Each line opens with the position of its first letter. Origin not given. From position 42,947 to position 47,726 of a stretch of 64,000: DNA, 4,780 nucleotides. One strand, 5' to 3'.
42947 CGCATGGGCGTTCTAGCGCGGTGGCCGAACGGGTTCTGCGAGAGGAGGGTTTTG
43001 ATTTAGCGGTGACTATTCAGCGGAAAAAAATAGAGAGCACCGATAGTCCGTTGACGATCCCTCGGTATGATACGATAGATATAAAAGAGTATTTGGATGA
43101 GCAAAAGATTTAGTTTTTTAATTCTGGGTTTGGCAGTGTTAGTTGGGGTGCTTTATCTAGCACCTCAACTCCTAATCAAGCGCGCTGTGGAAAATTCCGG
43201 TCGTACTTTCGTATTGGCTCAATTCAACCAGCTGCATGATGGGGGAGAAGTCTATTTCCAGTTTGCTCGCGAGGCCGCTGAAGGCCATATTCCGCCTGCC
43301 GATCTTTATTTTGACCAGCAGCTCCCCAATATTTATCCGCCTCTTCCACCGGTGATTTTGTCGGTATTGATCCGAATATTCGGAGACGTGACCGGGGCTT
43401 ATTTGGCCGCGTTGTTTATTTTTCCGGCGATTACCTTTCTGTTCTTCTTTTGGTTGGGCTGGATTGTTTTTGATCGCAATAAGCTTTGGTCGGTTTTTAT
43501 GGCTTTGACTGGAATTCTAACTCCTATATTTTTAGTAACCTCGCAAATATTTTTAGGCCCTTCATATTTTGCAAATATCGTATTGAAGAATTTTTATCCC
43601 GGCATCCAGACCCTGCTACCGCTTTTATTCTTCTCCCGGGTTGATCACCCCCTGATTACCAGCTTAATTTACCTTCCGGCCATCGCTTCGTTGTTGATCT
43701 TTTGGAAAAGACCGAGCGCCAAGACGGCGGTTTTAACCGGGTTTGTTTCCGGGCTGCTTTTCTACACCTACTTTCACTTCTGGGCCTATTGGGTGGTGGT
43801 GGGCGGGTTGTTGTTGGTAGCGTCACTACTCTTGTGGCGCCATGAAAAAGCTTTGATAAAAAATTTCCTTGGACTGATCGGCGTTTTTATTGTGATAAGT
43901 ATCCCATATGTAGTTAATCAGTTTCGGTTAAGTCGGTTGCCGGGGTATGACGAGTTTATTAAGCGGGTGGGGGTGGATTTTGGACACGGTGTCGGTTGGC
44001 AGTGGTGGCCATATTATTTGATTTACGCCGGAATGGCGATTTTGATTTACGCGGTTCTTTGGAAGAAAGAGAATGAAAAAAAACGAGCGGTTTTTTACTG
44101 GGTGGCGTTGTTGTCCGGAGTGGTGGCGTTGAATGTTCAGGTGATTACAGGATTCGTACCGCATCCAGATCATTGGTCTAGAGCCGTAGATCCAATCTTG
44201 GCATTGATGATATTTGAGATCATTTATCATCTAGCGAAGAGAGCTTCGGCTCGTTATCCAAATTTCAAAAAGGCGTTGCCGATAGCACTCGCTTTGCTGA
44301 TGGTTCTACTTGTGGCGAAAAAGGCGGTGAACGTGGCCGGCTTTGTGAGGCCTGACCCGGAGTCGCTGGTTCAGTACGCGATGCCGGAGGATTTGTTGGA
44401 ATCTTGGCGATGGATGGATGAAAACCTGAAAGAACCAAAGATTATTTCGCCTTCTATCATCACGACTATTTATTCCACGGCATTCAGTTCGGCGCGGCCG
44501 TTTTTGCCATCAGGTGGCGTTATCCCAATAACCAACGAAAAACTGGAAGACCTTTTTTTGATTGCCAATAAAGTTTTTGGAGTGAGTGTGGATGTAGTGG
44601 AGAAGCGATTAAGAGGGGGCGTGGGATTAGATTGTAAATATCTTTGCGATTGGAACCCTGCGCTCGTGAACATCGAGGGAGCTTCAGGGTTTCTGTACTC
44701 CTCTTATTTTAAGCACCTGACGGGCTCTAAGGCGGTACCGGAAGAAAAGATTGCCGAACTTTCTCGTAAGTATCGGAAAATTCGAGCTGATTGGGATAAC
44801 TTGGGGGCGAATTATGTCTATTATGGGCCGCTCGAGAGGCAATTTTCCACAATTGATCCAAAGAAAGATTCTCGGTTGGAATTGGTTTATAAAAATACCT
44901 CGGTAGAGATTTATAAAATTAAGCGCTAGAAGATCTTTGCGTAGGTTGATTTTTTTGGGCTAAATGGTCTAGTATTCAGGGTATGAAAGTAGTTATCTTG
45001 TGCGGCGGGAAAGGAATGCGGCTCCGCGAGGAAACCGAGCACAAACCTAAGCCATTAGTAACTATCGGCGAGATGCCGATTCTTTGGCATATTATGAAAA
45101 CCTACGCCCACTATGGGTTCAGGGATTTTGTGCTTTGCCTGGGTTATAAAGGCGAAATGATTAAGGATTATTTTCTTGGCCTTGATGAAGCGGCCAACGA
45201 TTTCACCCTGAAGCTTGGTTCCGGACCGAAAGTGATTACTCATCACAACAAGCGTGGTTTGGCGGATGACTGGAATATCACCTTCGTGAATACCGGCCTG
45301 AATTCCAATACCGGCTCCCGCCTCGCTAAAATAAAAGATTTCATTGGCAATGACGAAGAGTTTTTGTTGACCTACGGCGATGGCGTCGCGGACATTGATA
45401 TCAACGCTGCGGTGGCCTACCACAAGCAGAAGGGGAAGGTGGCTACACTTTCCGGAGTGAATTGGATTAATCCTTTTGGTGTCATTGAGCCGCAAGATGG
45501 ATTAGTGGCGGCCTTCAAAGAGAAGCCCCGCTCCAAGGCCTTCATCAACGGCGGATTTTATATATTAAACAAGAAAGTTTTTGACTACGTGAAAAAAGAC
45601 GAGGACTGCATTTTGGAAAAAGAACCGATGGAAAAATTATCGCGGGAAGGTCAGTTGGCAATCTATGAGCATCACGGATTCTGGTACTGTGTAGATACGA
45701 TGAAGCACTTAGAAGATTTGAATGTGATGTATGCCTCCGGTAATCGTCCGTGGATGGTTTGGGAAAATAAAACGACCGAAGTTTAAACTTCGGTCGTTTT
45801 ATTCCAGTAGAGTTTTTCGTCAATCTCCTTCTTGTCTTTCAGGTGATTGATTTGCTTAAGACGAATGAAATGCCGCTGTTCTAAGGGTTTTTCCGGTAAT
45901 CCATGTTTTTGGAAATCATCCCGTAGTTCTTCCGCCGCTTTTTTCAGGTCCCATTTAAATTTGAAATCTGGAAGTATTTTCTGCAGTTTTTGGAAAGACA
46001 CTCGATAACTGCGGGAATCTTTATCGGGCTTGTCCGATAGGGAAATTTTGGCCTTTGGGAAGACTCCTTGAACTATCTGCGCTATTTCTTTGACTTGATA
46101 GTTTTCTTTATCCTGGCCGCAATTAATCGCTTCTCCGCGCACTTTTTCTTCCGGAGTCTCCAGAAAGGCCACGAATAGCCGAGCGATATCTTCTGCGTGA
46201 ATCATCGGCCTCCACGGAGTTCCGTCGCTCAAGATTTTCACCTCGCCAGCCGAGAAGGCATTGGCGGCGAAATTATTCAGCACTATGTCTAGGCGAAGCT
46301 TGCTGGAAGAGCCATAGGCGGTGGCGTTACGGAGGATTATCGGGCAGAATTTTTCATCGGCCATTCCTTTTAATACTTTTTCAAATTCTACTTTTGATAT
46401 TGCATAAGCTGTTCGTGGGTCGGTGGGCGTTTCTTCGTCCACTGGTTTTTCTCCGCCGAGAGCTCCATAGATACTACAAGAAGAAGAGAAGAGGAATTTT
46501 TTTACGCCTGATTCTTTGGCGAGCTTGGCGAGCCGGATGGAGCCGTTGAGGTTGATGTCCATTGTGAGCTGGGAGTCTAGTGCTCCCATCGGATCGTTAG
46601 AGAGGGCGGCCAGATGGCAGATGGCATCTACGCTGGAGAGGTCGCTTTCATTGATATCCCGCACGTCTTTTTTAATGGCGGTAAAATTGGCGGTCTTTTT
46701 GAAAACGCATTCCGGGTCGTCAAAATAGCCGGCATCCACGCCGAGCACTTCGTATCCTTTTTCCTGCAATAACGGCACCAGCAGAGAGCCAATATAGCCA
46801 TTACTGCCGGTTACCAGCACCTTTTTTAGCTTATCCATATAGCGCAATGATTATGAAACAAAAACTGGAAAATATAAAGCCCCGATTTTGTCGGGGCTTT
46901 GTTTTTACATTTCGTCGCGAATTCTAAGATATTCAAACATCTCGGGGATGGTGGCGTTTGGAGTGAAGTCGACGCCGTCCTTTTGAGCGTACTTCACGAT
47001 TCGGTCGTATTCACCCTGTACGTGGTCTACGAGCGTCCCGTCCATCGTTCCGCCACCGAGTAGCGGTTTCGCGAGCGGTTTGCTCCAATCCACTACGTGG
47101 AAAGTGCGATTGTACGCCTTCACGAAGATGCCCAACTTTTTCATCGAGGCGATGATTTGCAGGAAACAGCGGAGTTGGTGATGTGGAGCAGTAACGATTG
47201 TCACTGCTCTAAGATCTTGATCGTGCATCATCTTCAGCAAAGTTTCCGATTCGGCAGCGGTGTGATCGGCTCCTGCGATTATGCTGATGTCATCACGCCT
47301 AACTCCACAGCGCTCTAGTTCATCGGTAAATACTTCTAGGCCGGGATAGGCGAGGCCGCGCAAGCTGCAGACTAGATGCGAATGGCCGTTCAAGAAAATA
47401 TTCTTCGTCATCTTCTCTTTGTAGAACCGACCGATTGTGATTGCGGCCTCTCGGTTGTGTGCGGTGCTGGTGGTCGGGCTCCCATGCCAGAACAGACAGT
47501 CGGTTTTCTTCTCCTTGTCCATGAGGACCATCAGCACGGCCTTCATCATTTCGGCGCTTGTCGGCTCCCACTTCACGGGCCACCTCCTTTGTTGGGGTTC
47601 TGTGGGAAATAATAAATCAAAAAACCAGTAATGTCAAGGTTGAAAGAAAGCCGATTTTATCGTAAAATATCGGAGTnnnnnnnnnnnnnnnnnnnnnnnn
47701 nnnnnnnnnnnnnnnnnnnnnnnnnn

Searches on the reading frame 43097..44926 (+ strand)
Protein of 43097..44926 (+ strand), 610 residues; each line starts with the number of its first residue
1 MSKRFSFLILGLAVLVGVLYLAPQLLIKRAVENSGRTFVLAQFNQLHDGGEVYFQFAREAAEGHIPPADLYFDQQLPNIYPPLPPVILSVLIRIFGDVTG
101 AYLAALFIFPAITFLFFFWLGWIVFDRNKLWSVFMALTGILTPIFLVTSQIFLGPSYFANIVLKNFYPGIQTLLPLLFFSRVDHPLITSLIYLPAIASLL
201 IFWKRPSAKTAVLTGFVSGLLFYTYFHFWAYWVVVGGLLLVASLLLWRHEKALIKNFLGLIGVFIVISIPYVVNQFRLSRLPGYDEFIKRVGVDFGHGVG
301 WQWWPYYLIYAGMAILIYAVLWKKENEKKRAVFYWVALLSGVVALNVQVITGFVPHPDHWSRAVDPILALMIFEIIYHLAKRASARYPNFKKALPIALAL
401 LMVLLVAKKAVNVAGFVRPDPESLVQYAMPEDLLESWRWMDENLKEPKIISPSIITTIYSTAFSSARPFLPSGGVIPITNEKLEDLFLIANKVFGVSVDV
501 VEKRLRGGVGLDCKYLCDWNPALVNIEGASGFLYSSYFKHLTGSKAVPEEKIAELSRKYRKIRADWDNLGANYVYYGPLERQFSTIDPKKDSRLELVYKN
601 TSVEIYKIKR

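Call 20: search_protein_families(library=pfam, proteins=[window:43097-44926:+], max_evalue=0.00001)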
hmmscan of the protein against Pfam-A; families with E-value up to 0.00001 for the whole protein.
window:43097-44926:+ (610 aa): 0 families

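Call 63: search_protein_families(library=pfam, proteins=[window:43097-44926:+], max_evalue=5)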
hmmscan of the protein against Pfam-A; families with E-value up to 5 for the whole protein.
window:43097-44926:+ (610 aa): 0 families

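Call 67: search_solved_structures(query=window:43097-44926:+, max_evalue=10)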
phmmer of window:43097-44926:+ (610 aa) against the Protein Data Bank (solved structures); distinct sequences matched with E-value up to 10: 0.

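Call 68: find_homologous_proteins(query=window:43097-44926:+)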
Query window:43097-44926:+ (610 aa): 50 proteins with E <= 0.001 among 8000 candidates.
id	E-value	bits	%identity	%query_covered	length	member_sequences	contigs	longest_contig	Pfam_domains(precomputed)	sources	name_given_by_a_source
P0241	0.0e+0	1379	100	100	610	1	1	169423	-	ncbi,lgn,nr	ncbi:MAG: hypothetical protein Q7S83_03575 [bacterium]|nr:hypothetical protein [bacterium]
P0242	0.0e+0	1070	75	100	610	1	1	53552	-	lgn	-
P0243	1.7e-290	984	72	100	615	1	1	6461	-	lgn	-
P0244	2.4e-221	755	54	100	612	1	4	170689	-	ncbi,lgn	-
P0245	3.3e-215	735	53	100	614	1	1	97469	-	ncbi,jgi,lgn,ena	-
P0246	5.1e-197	675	49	100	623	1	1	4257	-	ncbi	-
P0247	6.6e-196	671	50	99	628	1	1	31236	-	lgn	-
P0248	7.2e-195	668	50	99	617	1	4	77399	-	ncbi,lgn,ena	-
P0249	1.1e-194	667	49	100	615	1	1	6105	-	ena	-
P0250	2.2e-193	663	50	100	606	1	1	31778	-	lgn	-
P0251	2.5e-190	653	50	98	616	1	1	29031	-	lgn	-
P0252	3.3e-189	649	47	99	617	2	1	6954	-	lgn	-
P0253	2.6e-188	646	49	99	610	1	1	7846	-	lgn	-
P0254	4.0e-187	642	48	98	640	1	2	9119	-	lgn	-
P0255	4.1e-187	642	49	99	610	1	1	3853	-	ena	-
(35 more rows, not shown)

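Call 82: predict_structure(alignment_id=A2)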
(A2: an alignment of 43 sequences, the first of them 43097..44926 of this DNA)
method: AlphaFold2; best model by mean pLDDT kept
length: 610 residues; sequences in the alignment: 43
mean_pLDDT: 93.8   pTM: 0.92
mean pLDDT of the five models: 93.8, 93.3, 92.9, 92.2, 91.9
residues with pLDDT >= 90: 507; 70-90: 103; 50-70: 0; < 50: 0
segments of 3 or more residues with pLDDT < 50: none
pLDDT, mean of each block of 10 residues (from residue 1): 95 98 97 95 89 91 85 79 94 95 98 98 96 98 97 96 94 92 94 98 96 98 94 97 96 97 97 91 91 79 92 97 90 98 90 84 97 97 96 97 97 92 90 96 94 94 92 90 96 97 95 93 93 89 90 98 91 97 93 96 95
secondary structure, 60 per line:
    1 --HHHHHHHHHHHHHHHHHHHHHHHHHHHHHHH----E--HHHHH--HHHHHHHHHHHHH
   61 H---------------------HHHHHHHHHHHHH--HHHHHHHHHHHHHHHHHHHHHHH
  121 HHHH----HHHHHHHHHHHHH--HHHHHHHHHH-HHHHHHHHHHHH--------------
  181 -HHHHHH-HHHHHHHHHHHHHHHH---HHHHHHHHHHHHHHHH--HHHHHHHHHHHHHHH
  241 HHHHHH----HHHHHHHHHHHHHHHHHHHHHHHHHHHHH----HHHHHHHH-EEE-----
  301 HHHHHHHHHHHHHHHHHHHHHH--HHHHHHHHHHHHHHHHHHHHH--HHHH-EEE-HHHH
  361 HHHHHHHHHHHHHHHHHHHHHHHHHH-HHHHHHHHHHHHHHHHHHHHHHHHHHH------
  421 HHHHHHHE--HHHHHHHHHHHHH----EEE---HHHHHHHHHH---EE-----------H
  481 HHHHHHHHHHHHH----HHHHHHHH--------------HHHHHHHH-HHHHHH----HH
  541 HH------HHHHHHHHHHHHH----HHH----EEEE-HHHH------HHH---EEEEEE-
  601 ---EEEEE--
elements in order: H3-33 H41-45 H48-61 H83-95 H98-124 H129-141 H144-153 H155-166 H182-187 H189-204 H208-223 H226-246 H251-279 H284-291 E293-295 H301-322 H325-345 H348-351 E353-355 H357-386 H388-414 H421-427 H431-443 E448-450 H454-463 H480-493 H498-505 H520-527 H529-534 H539-542 H549-561 E573-576 H578-581 E594-599 E604-608

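Call 86: fold_search(model_id=the predicted structure, library=pdb)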
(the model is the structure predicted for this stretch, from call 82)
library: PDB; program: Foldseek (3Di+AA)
matches with E <= 10: 670; with E <= 0.001: 22
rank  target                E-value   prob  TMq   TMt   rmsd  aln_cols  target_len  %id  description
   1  8pn9_A                1.2e-07  1.00  0.44  0.42  13.3       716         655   12  Structure of human oligosaccharyltransferase OST-A complex bound to NGI-1 (released 2024-05-08)
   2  6ezn_F                2.5e-07  1.00  0.42  0.40  14.1       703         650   12  Cryo-EM structure of the yeast oligosaccharyltransferase (OST) complex (released 2018-01-17)
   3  8b6l_I                3.6e-07  1.00  0.45  0.41  12.7       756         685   12  Subtomogram average of the human Sec61-TRAP-OSTA-translocon (released 2022-12-07)
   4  6s7o_A                4.5e-07  1.00  0.42  0.40  13.8       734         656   10  Cryo-EM structure of human oligosaccharyltransferase complex OST-A (released 2019-12-18)
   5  9n9j_I                5.1e-07  1.00  0.42  0.38  13.2       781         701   11  Structure of a GRP94 folding intermediate engaged with a CCDC134- and FKBP11-bound secretory translocon (released 2025-11-19)
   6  8age_A                8.7e-07  1.00  0.44  0.43  12.3       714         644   12  Structure of yeast oligosaccharylransferase complex with acceptor peptide bound (released 2022-12-07)
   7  7oci_F                9.1e-07  1.00  0.46  0.44  12.7       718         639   10  Cryo-EM structure of yeast Ost6p containing oligosaccharyltransferase complex (released 2022-02-16)
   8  6gxc_A                1.3e-06  1.00  0.48  0.43   9.6       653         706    9  Bacterial oligosaccharyltransferase PglB in complex with an inhibitory peptide and a reactive lipid-linked oligosaccha (released 2018-11-14)
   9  6s7t_A                1.8e-06  1.00  0.43  0.39  12.3       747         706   11  Cryo-EM structure of human oligosaccharyltransferase complex OST-B (released 2019-12-18)
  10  8agb_A                2.0e-06  1.00  0.48  0.46  13.8       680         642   10  Structure of yeast oligosaccharylransferase complex with lipid-linked oligosaccharide bound (released 2022-12-07)
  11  5ogl_A                2.9e-06  1.00  0.48  0.42   9.7       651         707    9  Structure of bacterial oligosaccharyltransferase PglB in complex with an acceptor peptide and an lipid-linked oligosac (released 2017-10-25)
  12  3rce_A                4.2e-06  1.00  0.47  0.43  13.1       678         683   11  Bacterial oligosaccharyltransferase PglB (released 2011-06-15)
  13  3wak                  4.3e-06  1.00  0.42  0.32  10.1       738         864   12  Crystal structure of the Archaeoglobus fulgidus oligosaccharyltransferase (O29867_ARCFU) in the apo form (released 2013-10-30)
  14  6c26_A                5.4e-06  1.00  0.45  0.43  13.4       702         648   11  The Cryo-EM structure of a eukaryotic oligosaccharyl transferase complex (released 2018-01-31)
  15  8agc_A                5.4e-06  1.00  0.44  0.40  11.4       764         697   12  Structure of yeast oligosaccharylransferase complex with lipid-linked oligosaccharide and non-acceptor peptide bound (released 2022-12-07)
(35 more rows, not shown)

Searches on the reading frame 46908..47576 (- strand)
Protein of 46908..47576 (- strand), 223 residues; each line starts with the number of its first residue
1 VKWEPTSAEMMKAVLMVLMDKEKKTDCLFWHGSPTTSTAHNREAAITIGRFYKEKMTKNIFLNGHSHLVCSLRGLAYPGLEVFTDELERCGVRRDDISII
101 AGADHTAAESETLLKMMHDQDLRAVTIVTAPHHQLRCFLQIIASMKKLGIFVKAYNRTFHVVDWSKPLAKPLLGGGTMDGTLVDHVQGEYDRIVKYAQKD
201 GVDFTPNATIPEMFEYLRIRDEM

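Call 20: search_protein_families(library=pfam, proteins=[window:46908-47576:-], max_evalue=0.00001)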
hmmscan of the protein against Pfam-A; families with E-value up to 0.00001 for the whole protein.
window:46908-47576:- (223 aa): 0 families

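Call 63: search_protein_families(library=pfam, proteins=[window:46908-47576:-], max_evalue=5)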
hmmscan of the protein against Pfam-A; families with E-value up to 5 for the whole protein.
window:46908-47576:- (223 aa): 1 family
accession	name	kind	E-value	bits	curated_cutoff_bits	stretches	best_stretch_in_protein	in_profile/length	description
PF02698.23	DUF218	-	0.0038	17.6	27.6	1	50-147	22-102/133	DUF218 domain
